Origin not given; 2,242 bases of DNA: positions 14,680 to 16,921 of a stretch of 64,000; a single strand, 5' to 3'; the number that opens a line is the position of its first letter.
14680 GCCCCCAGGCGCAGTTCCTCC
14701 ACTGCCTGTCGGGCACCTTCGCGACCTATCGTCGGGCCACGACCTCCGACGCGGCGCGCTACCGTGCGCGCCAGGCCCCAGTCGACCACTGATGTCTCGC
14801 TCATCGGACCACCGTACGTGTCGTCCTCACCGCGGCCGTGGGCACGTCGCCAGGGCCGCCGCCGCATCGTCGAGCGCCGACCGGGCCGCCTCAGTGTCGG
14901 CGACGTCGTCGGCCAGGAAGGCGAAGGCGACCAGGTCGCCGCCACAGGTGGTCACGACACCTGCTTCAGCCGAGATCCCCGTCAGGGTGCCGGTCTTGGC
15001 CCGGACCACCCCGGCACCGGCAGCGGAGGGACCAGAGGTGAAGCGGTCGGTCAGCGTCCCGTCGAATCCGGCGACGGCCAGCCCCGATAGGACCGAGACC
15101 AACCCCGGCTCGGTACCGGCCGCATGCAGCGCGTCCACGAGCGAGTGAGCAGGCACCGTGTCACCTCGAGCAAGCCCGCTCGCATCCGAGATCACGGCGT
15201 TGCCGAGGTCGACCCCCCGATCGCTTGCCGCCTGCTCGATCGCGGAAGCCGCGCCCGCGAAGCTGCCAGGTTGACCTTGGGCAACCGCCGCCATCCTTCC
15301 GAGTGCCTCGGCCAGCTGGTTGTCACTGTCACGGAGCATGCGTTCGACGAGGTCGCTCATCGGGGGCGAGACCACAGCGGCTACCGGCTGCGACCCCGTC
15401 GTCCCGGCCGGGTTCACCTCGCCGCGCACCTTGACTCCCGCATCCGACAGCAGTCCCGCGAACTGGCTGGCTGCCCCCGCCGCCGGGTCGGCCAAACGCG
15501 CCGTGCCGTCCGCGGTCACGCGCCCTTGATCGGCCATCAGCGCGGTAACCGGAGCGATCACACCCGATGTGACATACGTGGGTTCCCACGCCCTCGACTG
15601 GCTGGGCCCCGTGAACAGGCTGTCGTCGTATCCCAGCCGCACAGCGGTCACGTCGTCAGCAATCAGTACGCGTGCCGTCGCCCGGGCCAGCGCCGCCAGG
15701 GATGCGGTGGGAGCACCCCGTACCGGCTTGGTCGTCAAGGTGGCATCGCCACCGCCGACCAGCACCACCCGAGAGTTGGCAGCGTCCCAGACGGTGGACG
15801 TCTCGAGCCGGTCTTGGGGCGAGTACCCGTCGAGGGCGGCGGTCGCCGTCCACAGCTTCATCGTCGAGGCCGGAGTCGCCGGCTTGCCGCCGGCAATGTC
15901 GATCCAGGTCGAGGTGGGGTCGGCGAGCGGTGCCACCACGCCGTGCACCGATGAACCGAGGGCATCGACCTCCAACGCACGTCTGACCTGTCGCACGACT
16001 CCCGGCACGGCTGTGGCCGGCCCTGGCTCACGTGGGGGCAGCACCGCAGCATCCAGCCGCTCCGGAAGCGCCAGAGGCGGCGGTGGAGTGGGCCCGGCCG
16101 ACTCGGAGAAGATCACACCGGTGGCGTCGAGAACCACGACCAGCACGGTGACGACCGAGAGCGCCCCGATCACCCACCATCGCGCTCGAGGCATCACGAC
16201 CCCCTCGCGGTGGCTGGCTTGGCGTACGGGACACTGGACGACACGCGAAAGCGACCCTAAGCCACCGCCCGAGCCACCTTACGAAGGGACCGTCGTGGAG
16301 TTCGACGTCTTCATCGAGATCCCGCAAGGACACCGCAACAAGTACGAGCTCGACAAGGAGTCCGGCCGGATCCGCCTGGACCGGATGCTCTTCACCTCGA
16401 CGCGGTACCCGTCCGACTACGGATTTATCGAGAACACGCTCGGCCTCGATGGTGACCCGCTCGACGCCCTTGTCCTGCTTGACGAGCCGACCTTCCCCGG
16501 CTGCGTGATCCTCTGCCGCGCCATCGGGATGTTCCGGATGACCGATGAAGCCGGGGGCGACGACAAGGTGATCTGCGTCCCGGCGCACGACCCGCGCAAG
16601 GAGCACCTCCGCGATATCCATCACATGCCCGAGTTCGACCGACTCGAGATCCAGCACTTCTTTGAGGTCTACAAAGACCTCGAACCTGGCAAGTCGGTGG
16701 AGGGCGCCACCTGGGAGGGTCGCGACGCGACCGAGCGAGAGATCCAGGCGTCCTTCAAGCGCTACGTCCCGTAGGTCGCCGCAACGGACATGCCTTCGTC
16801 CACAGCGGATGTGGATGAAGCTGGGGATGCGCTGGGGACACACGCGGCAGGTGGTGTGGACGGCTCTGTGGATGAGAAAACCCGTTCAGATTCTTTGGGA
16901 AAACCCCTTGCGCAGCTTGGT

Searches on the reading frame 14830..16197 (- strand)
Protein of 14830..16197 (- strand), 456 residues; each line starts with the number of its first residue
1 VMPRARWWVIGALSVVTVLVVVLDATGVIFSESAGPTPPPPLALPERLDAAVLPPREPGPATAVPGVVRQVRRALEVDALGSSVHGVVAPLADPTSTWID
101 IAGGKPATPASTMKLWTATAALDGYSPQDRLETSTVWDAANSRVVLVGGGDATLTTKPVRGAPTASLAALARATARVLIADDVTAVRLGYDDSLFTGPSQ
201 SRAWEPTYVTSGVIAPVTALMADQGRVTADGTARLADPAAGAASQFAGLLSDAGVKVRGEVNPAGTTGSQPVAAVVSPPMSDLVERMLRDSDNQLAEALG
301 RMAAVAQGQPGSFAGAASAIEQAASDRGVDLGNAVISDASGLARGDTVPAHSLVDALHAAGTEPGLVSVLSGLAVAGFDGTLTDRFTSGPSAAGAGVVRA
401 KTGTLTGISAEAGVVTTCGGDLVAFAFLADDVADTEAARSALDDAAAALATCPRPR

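Call 46: search_protein_families(library=pfam, proteins=[window:14830-16197:-])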
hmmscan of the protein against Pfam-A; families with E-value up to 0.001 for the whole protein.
window:14830-16197:- (456 aa): 2 families
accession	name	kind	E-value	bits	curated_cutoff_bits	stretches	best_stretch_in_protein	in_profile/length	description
PF02113.21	Peptidase_S13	-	3.5e-73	247.3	22.8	2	233-447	226-442/444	D-Ala-D-Ala carboxypeptidase 3 (S13) family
PF13354.11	Beta-lactamase2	-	7e-05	22.7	22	0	254-301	49-96/214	Beta-lactamase enzyme family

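Call 56: find_homologous_proteins(query=window:14830-16197:-, max_evalue=1e-80)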
Query window:14830-16197:- (456 aa): 90 proteins with E <= 1e-80 among 8000 candidates.
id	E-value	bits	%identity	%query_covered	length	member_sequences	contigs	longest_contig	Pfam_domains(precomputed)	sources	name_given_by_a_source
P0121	8.1e-279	943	100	100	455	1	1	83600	PF13354.13,PF02113.21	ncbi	-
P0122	3.5e-218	743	83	98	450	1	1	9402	PF13354.13,PF02113.21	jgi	jgi:D-alanyl-D-alanine carboxypeptidase/D-alanyl-D-alanine-endopeptidase (penicillin-binding protein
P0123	4.0e-216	736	80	99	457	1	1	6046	PF13354.13,PF02113.21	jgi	jgi:D-alanyl-D-alanine carboxypeptidase/D-alanyl-D-alanine-endopeptidase (penicillin-binding protein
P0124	1.6e-194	665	73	100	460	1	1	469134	PF13354.13,PF02113.21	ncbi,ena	-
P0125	2.6e-193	661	71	100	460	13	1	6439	PF13354.13,PF02113.21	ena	-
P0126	2.2e-192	658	71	100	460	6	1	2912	PF13354.13,PF02113.21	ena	-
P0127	9.2e-190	650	70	95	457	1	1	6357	PF02113.21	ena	-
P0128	5.8e-188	644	70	95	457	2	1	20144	PF02113.21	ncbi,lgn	-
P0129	1.4e-185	636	71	100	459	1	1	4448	PF13354.13,PF02113.21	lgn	-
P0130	1.6e-185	636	70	95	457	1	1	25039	PF02113.21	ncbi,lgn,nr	ncbi:MAG: D-alanyl-D-alanine carboxypeptidase/D-alanyl-D-alanine-endopeptidase [Actinomycetia bacter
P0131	3.0e-184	631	70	99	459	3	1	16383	PF13354.13,PF02113.21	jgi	jgi:D-alanyl-D-alanine carboxypeptidase/D-alanyl-D-alanine-endopeptidase (penicillin-binding protein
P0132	4.2e-184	631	67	99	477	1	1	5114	PF13354.13,PF02113.21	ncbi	ncbi:MAG: D-alanyl-D-alanine carboxypeptidase/D-alanyl-D-alanine-endopeptidase [Actinomycetes bacter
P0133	7.2e-184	630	69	99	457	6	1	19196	PF02113.21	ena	-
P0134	2.2e-180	619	69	99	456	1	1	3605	PF13354.13,PF02113.21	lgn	-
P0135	4.5e-174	598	68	99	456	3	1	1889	PF02113.21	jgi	jgi:serine-type D-Ala-D-Ala carboxypeptidase/endopeptidase (penicillin-binding protein 4)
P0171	1.3e-119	418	51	99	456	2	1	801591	PF13354.13,PF02113.21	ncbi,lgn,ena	-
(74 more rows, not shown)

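Call 57: find_encoding_contigs(protein=P0122, flank=2500, max_places=3)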
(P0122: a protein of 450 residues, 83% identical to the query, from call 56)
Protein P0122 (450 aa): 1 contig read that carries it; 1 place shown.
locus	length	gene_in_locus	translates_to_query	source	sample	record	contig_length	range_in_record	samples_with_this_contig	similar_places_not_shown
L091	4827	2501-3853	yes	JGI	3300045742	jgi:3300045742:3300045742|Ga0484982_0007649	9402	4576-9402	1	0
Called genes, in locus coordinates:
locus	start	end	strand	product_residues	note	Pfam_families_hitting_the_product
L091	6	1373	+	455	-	PF13354:Beta-lactamase2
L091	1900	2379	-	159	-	PF00719:Pyrophosphatase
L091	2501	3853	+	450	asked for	PF02113:Peptidase_S13, PF13354:Beta-lactamase2 (faint), PF02113:Peptidase_S13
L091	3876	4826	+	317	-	?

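Call 58: find_encoding_contigs(protein=P0124, flank=2500, max_places=3)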
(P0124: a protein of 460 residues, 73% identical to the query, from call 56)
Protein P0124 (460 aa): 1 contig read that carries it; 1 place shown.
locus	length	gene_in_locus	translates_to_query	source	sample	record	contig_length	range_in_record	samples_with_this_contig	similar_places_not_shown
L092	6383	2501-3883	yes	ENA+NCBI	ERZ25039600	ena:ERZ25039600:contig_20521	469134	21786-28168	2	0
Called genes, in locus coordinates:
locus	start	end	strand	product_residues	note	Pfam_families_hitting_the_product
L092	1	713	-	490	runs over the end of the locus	PF01053:Cys_Met_Meta_PP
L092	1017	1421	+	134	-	PF22091:DUF6941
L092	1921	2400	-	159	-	PF00719:Pyrophosphatase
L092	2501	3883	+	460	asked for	PF02113:Peptidase_S13, PF13354:Beta-lactamase2 (faint), PF02113:Peptidase_S13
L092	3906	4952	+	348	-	PF10103:Zincin_2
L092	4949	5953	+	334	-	PF01171:ATP_bind_3, PF09179:TilS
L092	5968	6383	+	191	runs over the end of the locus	PF00156:Pribosyltran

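Call 59: find_encoding_contigs(protein=P0130, flank=2500, max_places=3)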
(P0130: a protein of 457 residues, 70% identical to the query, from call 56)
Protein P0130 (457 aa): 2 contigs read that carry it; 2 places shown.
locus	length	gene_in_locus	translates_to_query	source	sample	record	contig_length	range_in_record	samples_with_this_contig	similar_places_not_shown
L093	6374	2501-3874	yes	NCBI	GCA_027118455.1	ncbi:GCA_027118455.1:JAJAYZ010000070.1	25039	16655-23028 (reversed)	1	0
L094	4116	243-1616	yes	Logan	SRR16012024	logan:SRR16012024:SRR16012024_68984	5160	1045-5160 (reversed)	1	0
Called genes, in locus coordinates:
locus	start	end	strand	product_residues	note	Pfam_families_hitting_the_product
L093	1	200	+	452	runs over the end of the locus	PF13354:Beta-lactamase2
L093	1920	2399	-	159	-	PF00719:Pyrophosphatase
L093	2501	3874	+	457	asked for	PF02113:Peptidase_S13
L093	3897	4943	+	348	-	PF10103:Zincin_2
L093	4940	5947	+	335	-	PF01171:ATP_bind_3, PF09179:TilS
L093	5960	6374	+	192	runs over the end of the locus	PF00156:Pribosyltran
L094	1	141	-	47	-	?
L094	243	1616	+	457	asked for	PF02113:Peptidase_S13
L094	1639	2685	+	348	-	PF10103:Zincin_2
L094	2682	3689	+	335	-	PF01171:ATP_bind_3, PF09179:TilS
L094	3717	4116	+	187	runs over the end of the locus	PF00156:Pribosyltran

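Call 61: find_encoding_contigs(protein=P0132, flank=2500, max_places=3)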
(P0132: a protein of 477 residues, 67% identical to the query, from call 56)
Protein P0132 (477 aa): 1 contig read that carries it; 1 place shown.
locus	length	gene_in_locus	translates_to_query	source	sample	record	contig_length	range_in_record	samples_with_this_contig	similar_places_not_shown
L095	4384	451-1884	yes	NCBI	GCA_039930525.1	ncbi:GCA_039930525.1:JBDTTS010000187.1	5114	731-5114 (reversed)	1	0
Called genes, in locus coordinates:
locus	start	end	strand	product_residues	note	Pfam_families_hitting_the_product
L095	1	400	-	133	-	PF00719:Pyrophosphatase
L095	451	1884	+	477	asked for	PF02113:Peptidase_S13, PF13354:Beta-lactamase2 (faint), PF02113:Peptidase_S13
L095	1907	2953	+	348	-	PF10103:Zincin_2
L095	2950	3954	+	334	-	PF01171:ATP_bind_3, PF09179:TilS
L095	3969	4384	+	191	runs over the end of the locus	PF00156:Pribosyltran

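Call 62: find_encoding_contigs(protein=P0171, flank=2500, max_places=3)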
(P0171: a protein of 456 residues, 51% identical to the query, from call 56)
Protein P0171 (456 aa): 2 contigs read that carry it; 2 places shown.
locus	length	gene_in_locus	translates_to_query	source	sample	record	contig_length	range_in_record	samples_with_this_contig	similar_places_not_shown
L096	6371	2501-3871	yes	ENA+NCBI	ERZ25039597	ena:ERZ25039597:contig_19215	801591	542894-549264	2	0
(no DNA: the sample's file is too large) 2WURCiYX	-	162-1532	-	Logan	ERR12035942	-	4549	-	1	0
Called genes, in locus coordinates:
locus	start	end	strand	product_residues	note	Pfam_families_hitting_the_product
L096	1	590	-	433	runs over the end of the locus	PF01053:Cys_Met_Meta_PP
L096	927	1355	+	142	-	PF22091:DUF6941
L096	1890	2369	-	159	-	PF00719:Pyrophosphatase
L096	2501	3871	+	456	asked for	PF13354:Beta-lactamase2 (faint), PF02113:Peptidase_S13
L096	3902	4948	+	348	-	PF10103:Zincin_2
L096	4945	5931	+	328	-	PF01171:ATP_bind_3, PF09179:TilS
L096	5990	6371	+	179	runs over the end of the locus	PF00156:Pribosyltran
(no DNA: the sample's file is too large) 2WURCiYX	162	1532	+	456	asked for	PF13354:Beta-lactamase2 (faint), PF02113:Peptidase_S13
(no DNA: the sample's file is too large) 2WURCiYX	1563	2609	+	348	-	PF10103:Zincin_2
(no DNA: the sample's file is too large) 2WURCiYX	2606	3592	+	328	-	PF01171:ATP_bind_3, PF09179:TilS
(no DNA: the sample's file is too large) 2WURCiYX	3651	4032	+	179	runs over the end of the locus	PF00156:Pribosyltran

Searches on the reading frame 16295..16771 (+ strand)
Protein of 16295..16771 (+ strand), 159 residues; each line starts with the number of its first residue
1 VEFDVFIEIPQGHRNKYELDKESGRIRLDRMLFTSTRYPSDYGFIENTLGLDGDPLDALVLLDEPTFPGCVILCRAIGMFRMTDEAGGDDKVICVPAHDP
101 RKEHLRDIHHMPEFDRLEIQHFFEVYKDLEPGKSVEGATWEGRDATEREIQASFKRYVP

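Call 13: find_related_loci(query=window:16295-16771:+, collection=genome_contigs, flank=2500)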
Query window:16295-16771:+ (159 aa) in genome_contigs; peptide patterns used: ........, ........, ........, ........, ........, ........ (x = any residue, [..] = any of these).
600 stretches matched a pattern (row limit reached: there are more); 592 encode a relative of the query (tblastn E <= 1e-3); the best 80 are kept; 80 distinct loci.
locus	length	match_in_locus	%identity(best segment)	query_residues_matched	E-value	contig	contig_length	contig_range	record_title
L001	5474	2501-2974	92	1-158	6e-99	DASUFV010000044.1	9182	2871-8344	MAG TPA_asm: Actinomycetes bacterium isolate SMAG_U1388 k141_1961539, whole genome shotgun sequence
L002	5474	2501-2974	84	1-158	2e-89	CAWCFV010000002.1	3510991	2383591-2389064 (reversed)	MAG: uncultured Actinomycetota bacterium isolate MFD01275.bin.1.13 genome assembly, contig: contig_4931, whole genome sh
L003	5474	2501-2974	81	1-158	9e-89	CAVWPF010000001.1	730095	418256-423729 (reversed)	MAG: uncultured Actinomycetota bacterium isolate MFD01275.bin.1.285 genome assembly, contig: contig_2084, whole genome s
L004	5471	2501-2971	79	1-157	6e-89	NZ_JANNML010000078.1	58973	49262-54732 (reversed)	MAG: Nocardioides sp. isolate SOY_35_metabat.56 SOY_35_k141_973985, whole genome shotgun sequence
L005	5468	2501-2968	81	1-156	1e-88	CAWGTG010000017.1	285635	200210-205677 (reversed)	MAG: uncultured Actinomycetota bacterium isolate MFD04212.bin.2.2 genome assembly, contig: contig_6659, whole genome sho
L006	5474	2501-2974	80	1-158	1e-88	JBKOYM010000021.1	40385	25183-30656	MAG: Actinomycetota bacterium isolate GB_HAYS_MAG_00061 GB_HAYS_000000044505, whole genome shotgun sequence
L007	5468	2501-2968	82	1-156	8e-88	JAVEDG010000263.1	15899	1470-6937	MAG: Actinomycetota bacterium isolate BP_171 scaffold_333028, whole genome shotgun sequence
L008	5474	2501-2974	79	1-158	2e-87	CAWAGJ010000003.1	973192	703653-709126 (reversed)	MAG: uncultured Actinomycetota bacterium isolate MFD02581.bin.1.244 genome assembly, contig: contig_2401, whole genome s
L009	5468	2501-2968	83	1-156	3e-87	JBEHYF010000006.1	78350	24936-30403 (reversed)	MAG: Actinomycetota bacterium isolate ESF1.bin.21 NODE_373_length_78350_cov_21.902417, whole genome shotgun sequence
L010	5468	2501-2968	82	1-156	2e-87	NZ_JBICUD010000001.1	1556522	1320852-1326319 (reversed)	Spirillospora sp. NPDC048911 NPDC048911_415_B11.ctg-0001, whole genome shotgun sequence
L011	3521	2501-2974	80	1-158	3e-87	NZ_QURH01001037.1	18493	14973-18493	Actinomadura logoneensis strain NEAU-G17 C4573, whole genome shotgun sequence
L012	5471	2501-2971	82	1-157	6e-87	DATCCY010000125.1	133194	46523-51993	MAG TPA_asm: Candidatus Nanopelagicales bacterium isolate SMAG_U7711 k141_281134, whole genome shotgun sequence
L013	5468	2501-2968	81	1-156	4e-87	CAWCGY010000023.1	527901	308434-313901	MAG: uncultured Actinomycetota bacterium isolate MFD01275.bin.2.194 genome assembly, contig: contig_3319, whole genome s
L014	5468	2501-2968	79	1-156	6e-87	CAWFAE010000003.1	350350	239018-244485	MAG: uncultured Actinomycetota bacterium isolate MFD09267.bin.2.297 genome assembly, contig: contig_11160, whole genome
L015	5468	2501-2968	82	1-156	1e-86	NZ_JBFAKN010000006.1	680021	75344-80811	Streptomyces sp. NPDC050315 NPDC050315_48_G11.ctg-0006, whole genome shotgun sequence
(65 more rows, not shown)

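Call 23: find_homologous_proteins(query=window:16295-16771:+, max_evalue=1e-60)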
Query window:16295-16771:+ (159 aa): 7243 proteins with E <= 1e-60 among 8000 candidates; the best 120 are listed.
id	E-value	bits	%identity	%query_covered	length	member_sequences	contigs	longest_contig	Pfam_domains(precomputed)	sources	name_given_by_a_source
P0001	1.5e-97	342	93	100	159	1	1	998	PF00719.25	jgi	-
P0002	1.6e-97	342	92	99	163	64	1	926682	PF00719.25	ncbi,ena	-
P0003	2.2e-96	338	92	98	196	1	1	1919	PF00719.25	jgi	jgi:inorganic pyrophosphatase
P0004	1.8e-95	335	92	98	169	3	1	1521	PF00719.25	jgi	jgi:inorganic pyrophosphatase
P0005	3.6e-94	331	90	98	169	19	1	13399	PF00719.25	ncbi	ncbi:MAG: inorganic diphosphatase [Actinomycetes bacterium]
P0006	4.9e-94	331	90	98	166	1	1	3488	PF00719.25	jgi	jgi:inorganic pyrophosphatase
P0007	1.0e-93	330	89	99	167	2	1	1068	PF00719.25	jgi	jgi:inorganic pyrophosphatase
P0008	2.3e-92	325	88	99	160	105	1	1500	PF00719.25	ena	-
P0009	2.3e-91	322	88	99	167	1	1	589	PF00719.25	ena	-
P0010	5.6e-91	321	89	99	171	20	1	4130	PF00719.25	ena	-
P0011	1.8e-90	319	88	98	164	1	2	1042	PF00719.25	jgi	jgi:inorganic pyrophosphatase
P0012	1.3e-89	316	86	98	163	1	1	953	PF00719.25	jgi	jgi:inorganic pyrophosphatase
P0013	3.0e-89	315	87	98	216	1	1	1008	PF00719.25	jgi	-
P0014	6.1e-89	314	86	99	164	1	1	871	PF00719.25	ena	-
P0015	2.2e-88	312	87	99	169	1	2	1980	PF00719.25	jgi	jgi:inorganic pyrophosphatase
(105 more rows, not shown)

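Call 24: find_encoding_contigs(protein=P0002, flank=2500, max_places=10)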
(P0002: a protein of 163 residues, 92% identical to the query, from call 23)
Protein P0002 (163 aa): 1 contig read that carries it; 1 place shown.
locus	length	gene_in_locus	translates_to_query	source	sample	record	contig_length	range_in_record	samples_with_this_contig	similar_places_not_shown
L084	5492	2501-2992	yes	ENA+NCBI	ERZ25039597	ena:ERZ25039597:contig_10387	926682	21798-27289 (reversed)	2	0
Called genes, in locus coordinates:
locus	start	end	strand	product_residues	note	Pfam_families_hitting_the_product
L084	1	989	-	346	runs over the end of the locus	PF10103:Zincin_2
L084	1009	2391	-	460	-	PF02113:Peptidase_S13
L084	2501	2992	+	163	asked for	PF00719:Pyrophosphatase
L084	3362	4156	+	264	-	-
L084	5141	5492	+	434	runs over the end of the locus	PF01053:Cys_Met_Meta_PP, PF00155:Aminotran_1_2 (faint), PF00266:Aminotran_5 (weak)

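Call 25: find_encoding_contigs(protein=P0005, flank=2500, max_places=10)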
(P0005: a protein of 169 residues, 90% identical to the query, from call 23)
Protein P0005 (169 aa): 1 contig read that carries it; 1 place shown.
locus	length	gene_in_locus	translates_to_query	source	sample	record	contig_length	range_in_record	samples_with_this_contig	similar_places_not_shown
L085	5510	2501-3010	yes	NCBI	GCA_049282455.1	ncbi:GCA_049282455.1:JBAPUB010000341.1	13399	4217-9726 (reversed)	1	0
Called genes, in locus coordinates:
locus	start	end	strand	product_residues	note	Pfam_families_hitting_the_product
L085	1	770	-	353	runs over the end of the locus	PF10103:Zincin_2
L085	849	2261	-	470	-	PF02113:Peptidase_S13, PF13354:Beta-lactamase2 (faint), PF02113:Peptidase_S13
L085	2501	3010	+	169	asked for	PF00719:Pyrophosphatase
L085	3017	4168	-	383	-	PF02771:Acyl-CoA_dh_N, PF02770:Acyl-CoA_dh_M, PF00441:Acyl-CoA_dh_1, PF08028:Acyl-CoA_dh_2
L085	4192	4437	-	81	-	PF17227:DUF5302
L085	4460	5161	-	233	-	PF01048:PNP_UDP_1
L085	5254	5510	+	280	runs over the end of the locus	PF13230:GATase_4, PF13522:GATase_6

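Call 26: find_encoding_contigs(protein=P0006, flank=2500, max_places=10)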
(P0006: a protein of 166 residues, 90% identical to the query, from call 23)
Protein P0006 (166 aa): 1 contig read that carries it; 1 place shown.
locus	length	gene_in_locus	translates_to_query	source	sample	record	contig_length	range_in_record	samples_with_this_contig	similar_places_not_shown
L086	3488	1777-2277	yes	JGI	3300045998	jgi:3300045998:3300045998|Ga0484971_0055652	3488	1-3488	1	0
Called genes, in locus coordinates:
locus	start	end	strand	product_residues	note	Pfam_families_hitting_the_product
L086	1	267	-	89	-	?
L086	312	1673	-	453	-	PF02113:Peptidase_S13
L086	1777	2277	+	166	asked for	PF00719:Pyrophosphatase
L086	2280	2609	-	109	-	PF03992:ABM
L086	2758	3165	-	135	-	PF00011:HSP20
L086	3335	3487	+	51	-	?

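Call 27: find_encoding_contigs(protein=P0010, flank=2500, max_places=10)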
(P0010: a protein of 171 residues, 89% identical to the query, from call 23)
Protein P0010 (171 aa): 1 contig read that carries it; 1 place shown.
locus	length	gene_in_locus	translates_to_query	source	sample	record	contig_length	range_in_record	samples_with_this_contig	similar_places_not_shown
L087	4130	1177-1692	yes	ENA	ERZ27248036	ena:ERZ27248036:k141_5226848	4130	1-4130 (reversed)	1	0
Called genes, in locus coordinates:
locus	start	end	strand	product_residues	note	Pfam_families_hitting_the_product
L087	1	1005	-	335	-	?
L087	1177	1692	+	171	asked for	PF00719:Pyrophosphatase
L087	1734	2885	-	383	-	PF02771:Acyl-CoA_dh_N, PF02770:Acyl-CoA_dh_M, PF00441:Acyl-CoA_dh_1, PF08028:Acyl-CoA_dh_2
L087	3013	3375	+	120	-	PF12973:Cupin_7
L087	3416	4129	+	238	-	?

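Call 30: find_encoding_contigs(protein=P0003, flank=2500, max_places=10)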
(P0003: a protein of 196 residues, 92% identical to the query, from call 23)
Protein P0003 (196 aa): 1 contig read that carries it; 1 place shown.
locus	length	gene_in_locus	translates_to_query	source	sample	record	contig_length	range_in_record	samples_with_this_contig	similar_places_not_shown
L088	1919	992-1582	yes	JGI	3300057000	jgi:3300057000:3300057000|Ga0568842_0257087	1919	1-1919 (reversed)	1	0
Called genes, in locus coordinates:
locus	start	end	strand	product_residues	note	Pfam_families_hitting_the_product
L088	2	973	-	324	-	?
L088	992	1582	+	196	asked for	PF00719:Pyrophosphatase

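Call 31: find_encoding_contigs(protein=P0004, flank=2500, max_places=10)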
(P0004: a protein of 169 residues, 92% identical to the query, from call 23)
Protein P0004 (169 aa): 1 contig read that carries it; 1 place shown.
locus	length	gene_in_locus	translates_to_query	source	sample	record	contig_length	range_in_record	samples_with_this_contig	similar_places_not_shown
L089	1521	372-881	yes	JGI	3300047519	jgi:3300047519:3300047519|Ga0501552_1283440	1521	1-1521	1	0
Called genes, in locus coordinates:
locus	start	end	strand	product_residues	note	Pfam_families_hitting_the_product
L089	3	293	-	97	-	?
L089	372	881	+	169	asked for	PF00719:Pyrophosphatase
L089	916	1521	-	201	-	?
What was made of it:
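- Close relatives manage without the element (calls 25-27, 31).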

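Call 32: find_encoding_contigs(protein=P0001, flank=2500, max_places=10)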
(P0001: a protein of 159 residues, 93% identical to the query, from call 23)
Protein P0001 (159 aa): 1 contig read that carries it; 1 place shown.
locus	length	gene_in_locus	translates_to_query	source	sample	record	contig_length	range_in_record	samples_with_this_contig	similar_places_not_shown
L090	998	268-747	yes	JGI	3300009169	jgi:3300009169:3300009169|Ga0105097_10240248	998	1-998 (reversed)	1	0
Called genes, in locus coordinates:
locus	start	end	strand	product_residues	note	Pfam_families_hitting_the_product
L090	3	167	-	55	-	?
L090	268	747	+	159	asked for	PF00719:Pyrophosphatase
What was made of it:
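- It lies downstream of ppa on the same strand in all 10 loci (calls 13, 24, 30, 32, 57-59, 62).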

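Call 46: search_protein_families(library=pfam, proteins=[window:16295-16771:+])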
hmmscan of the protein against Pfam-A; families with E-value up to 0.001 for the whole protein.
window:16295-16771:+ (159 aa): 1 family
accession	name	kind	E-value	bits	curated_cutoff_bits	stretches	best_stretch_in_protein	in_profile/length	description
PF00719.24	Pyrophosphatase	-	1e-57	194.7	23.5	1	5-157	1-152/153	Inorganic pyrophosphatase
